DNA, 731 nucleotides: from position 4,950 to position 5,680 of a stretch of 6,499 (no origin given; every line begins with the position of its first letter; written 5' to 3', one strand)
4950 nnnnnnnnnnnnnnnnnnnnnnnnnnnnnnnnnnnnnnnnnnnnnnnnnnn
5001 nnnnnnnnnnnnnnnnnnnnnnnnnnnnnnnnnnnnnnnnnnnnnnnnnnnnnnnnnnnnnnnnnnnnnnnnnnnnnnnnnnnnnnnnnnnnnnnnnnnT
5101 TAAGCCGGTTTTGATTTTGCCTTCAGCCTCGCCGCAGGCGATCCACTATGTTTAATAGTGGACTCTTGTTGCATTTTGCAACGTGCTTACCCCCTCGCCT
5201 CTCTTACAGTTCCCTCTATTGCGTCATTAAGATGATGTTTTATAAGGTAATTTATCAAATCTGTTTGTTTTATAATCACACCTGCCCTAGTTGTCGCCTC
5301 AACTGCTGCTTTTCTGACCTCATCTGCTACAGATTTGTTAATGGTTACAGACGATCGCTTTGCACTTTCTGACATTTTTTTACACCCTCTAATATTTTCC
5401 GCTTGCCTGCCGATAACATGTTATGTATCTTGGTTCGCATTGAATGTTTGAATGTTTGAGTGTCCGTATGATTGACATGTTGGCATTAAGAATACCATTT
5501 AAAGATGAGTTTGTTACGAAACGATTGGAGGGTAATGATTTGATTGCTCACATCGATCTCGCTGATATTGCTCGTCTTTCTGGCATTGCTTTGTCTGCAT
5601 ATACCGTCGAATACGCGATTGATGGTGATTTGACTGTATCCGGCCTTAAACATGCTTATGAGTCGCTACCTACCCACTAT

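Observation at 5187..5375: Minus-strand ribbon-helix-helix-like gene embedded in the intergenic region of an Ff-type phage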

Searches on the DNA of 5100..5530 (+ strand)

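Call 59: search_dna_similar(query=window:5100-5530:+, collection=phages, mode=distant, max_evalue=0.01, max_rows=40)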
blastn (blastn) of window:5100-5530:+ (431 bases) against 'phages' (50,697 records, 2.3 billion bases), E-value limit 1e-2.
Records with a match: 3; places in all: 3; records where one place covers at least 80% of the query: 0.
Best place of each record, by identity: 60-80% 3.
By first word of the organism name: Salmonella 2; Erwinia 1.
By host as written in the record: Erwinia amylovora Ea1 1; - 1; Escherichia coli 1.
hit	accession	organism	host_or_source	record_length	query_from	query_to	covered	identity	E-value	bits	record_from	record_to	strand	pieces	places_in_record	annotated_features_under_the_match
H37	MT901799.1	Erwinia phage PEar4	Erwinia amylovora Ea1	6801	54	248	43%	78.3%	9e-16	154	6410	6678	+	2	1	none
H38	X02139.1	Salmonella phage IKe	-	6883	43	210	39%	78.6%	2e-30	138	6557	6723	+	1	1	other (x2)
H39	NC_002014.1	Salmonella phage IKe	Escherichia coli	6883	43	210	39%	78.6%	2e-30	138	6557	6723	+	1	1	other (x2)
